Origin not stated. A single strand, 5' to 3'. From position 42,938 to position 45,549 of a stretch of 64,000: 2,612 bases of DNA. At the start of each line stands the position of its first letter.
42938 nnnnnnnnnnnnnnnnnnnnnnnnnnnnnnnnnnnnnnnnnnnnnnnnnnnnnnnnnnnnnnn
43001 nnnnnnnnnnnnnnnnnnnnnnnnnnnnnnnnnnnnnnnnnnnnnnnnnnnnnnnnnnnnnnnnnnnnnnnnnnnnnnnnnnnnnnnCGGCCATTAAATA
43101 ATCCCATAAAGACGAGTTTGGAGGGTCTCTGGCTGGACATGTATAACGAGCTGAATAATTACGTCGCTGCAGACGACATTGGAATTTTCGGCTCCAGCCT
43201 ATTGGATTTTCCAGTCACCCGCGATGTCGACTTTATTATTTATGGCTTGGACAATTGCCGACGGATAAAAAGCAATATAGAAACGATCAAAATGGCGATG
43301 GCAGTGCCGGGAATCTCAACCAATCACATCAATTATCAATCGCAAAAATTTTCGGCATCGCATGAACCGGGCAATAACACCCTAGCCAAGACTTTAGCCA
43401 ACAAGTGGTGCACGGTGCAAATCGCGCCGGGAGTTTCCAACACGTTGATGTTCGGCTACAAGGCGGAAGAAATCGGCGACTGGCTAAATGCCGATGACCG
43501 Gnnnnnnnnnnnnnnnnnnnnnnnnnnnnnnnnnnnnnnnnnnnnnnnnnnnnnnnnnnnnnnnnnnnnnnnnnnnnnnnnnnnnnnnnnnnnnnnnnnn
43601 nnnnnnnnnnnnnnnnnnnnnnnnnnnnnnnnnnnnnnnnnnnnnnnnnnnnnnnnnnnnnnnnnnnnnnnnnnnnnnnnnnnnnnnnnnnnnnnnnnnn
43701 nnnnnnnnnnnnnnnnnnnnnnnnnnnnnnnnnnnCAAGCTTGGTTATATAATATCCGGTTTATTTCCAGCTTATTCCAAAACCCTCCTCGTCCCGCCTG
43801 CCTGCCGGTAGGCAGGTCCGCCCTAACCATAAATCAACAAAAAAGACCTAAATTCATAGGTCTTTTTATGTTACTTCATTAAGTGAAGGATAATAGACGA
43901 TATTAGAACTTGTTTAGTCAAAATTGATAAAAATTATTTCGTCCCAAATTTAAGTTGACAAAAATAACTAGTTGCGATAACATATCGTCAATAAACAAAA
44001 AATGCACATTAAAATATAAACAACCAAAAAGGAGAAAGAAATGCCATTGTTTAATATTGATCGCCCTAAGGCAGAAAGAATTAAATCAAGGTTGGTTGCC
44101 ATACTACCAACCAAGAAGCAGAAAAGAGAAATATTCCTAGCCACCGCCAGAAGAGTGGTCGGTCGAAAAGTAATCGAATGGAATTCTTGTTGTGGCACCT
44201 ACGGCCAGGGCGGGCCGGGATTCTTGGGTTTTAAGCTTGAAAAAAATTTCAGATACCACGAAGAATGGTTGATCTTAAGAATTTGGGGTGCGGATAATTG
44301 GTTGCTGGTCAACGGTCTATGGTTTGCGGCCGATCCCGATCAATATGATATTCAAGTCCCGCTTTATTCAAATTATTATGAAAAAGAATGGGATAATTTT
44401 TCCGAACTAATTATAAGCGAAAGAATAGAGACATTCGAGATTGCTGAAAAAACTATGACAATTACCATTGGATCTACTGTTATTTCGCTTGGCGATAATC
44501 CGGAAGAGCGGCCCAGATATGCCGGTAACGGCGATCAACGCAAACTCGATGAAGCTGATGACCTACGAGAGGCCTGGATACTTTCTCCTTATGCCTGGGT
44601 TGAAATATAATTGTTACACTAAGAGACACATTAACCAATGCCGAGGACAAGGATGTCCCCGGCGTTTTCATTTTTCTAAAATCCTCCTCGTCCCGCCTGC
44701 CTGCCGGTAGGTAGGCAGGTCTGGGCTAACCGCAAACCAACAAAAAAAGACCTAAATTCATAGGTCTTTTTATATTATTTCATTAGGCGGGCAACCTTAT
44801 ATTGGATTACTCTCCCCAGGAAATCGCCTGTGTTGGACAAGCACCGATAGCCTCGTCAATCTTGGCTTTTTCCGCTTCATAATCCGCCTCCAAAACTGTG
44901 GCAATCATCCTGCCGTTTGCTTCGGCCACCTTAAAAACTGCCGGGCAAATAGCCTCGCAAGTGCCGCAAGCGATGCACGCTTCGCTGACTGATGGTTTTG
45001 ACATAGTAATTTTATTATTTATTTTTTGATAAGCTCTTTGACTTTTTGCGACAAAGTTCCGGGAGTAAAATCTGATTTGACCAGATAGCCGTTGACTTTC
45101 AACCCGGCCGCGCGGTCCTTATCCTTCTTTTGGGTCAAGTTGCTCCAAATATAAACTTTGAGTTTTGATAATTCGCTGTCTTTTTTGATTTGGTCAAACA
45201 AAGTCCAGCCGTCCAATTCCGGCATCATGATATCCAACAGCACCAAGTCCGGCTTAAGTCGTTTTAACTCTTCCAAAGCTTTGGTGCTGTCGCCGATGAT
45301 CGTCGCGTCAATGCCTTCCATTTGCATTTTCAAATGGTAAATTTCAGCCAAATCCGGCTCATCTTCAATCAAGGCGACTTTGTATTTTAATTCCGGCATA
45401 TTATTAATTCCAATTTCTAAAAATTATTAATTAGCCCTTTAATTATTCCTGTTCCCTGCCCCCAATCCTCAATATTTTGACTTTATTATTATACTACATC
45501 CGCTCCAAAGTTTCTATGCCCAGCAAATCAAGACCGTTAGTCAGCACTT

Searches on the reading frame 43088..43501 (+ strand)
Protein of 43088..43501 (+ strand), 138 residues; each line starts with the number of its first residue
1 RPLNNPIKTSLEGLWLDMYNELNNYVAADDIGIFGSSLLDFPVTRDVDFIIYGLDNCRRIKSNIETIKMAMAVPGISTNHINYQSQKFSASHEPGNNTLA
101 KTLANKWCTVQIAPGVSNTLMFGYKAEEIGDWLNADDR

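Call 57: predict_structure(alignment_id=A5)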
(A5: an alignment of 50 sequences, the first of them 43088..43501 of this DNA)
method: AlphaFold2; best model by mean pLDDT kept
length: 138 residues; sequences in the alignment: 50
mean_pLDDT: 91.0   pTM: 0.82
mean pLDDT of the five models: 91.0, 90.9, 90.6, 89.3, 88.4
residues with pLDDT >= 90: 101; 70-90: 27; 50-70: 10; < 50: 0
segments of 3 or more residues with pLDDT < 50: none
pLDDT, mean of each block of 10 residues (from residue 1): 87 94 98 78 76 98 98 96 94 90 96 93 95 78
secondary structure, 60 per line:
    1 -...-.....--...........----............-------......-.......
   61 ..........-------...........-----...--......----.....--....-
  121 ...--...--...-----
elements in order: H6-10 H13-23 E31-35 H36-39 E47-52 H54-70 H78-88 H99-104 E109-113 E116-119 E121-123

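Call 60: fold_search(model_id=the predicted structure, library=pdb)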
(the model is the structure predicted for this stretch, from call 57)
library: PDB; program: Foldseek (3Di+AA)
matches with E <= 10: 155; with E <= 0.001: 0
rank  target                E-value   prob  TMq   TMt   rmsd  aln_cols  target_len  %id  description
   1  2vv4_B                8.7e-01  0.04  0.17  0.12  16.6       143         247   11  hPPARgamma Ligand binding domain in complex with 6-oxoOTE (released 2008-08-19)
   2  8imf_A                1.0e+00  0.09  0.27  0.13  13.9       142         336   10  Human cGAS catalytic domain bound with baicalein (released 2024-01-03)
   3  5vdv_B                1.0e+00  0.09  0.27  0.13  13.8       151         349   11  Human cyclic GMP-AMP synthase (cGAS) in complex with Compound F3 (released 2017-09-27)
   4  7fum                  1.2e+00  0.12  0.31  0.16  11.1       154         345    9  Crystal Structure of human cyclic GMP-AMP synthase in complex with 2-[(4-benzylpiperazin-1-yl)methyl]-6-(2-chloro-4-meth (released 2024-02-21)
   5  7fu5_B                1.2e+00  0.09  0.28  0.13  14.0       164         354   11  Crystal Structure of human cyclic GMP-AMP synthase (released 2024-02-21)
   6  7ftz_A                1.2e+00  0.08  0.28  0.13  13.5       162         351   10  Crystal Structure of human cyclic GMP-AMP synthase in complex with 2-[2-[3-[[(5-bromo-2-hydroxybenzoyl)amino]methyl]an (released 2024-02-21)
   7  7fun                  1.3e+00  0.08  0.27  0.13  14.3       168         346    9  Crystal Structure of human cyclic GMP-AMP synthase in complex with 2-[(4-benzylpiperazin-1-yl)methyl]-6-(2-chloro-4-meth (released 2024-02-21)
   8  7sqb                  1.4e+00  0.03  0.15  0.09  19.2       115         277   14  PPAR gamma LBD bound to Inverse Agonist SR10221 (released 2023-05-10)
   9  6lrk_B                1.5e+00  0.08  0.28  0.13  13.6       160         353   11  Human cGAS catalytic domain bound with compound 40 (released 2020-06-24)
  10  7fu4                  1.5e+00  0.07  0.27  0.13  12.7       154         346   12  Crystal Structure of human cyclic GMP-AMP synthase in complex with 2-[(2-fluoro-4-phenylphenyl)methylamino]-5-propyl-4H- (released 2024-02-21)
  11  8b91_A                1.5e+00  0.02  0.13  0.09  19.2       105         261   15  Crystal structure of mutant PPARG (C313A) and NCOR2 with an inverse agonist (compound SI-1) (released 2022-12-28)
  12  4wcw_B                1.7e+00  0.16  0.37  0.43   6.9       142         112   10  Ribosomal silencing factor during starvation or stationary phase (RsfS) from Mycobacterium tuberculosis (released 2014-09-24)
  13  7fto                  1.7e+00  0.07  0.27  0.13  13.8       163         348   11  Crystal Structure of human cyclic GMP-AMP synthase in complex with 6-(2-chloro-5-fluoro-4-methylphenyl)-1H-benzimidazole (released 2024-02-21)
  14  8b8w_B                1.7e+00  0.03  0.17  0.12  16.2       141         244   18  Crystal structure of PPARG and NCOR2 with an inverse agonist (compound 7a) (released 2022-12-28)
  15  7ftt_A                1.8e+00  0.08  0.28  0.13  13.8       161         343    9  Crystal Structure of human cyclic GMP-AMP synthase in complex with 5-bromo-N-[[2-fluoro-5-(1-methylpyrazol-4-yl)phenyl (released 2024-02-21)
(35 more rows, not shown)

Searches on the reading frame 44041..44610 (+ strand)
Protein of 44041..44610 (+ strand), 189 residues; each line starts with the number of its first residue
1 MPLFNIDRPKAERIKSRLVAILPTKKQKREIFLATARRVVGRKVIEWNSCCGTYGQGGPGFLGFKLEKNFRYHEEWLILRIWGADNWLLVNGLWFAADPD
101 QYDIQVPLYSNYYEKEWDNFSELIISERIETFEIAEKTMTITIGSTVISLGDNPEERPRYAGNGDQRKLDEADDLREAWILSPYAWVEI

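Call 3: search_protein_families(library=pfam, proteins=[window:44041-44610:+], max_evalue=0.1)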
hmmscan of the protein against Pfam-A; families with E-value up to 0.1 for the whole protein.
window:44041-44610:+ (189 aa): 1 family
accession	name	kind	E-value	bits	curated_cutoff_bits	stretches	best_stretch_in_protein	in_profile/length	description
PF19620.4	DUF6125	-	0.095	13.1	27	0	77-132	9-61/164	Family of unknown function (DUF6125)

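Call 4: search_protein_families(library=ncbifam, proteins=[window:44041-44610:+], max_evalue=0.1)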
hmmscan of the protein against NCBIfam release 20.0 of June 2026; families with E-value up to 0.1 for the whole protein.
window:44041-44610:+ (189 aa): 0 families

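Call 5: search_protein_families(library=padloc, proteins=[window:44041-44610:+], max_evalue=0.1)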
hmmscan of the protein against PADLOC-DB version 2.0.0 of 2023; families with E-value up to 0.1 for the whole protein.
window:44041-44610:+ (189 aa): 0 families

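Call 77: search_protein_families(library=pfam, proteins=[window:44041-44610:+], max_evalue=0.01)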
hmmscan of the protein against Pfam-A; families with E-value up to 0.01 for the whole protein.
window:44041-44610:+ (189 aa): 0 families

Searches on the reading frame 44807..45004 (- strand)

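Call 94: search_protein_families(library=pfam, proteins=[window:44807-45004:-], max_evalue=0.001)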
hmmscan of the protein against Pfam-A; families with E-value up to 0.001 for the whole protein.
window:44807-45004:- (65 aa): 10 families
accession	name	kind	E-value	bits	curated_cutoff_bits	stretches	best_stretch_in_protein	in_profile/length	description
PF13370.11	Fer4_13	-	1.8e-12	48.1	24.5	1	8-63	4-58/58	4Fe-4S single cluster domain of Ferredoxin I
PF00037.32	Fer4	-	2.8e-06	27.4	21.1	1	8-22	6-20/24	4Fe-4S binding domain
PF13459.11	Fer4_15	-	2e-05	25.6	22.4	1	8-63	6-66/66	4Fe-4S single cluster domain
PF13183.11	Fer4_8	-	2.8e-05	25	27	1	8-56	3-54/68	4Fe-4S dicluster domain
PF12837.12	Fer4_6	-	0.00011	22.4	25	1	8-22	7-21/24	4Fe-4S binding domain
PF13187.11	Fer4_9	-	0.00015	22.2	27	1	9-38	1-30/52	4Fe-4S dicluster domain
PF25160.1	LdpA_Fe-S-bd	-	0.00021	21.5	27.6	0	6-22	24-40/49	LdpA Fe-S cluster-binding domain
PF12800.12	Fer4_4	-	0.00028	21.4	24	1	8-22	2-16/17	4Fe-4S binding domain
PF12838.12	Fer4_7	-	0.00057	20.7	27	0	10-59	2-51/52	4Fe-4S dicluster domain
PF12797.12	Fer4_2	-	0.00088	19.5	24.5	1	7-22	7-22/22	4Fe-4S binding domain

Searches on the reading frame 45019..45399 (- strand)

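Call 94: search_protein_families(library=pfam, proteins=[window:45019-45399:-], max_evalue=0.001)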
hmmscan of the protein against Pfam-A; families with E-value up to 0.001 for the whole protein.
window:45019-45399:- (126 aa): 1 family
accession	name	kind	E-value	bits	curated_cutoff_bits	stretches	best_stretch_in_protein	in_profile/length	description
PF00072.30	Response_reg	-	1.5e-18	67.4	30.2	1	8-120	1-110/111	Response regulator receiver domain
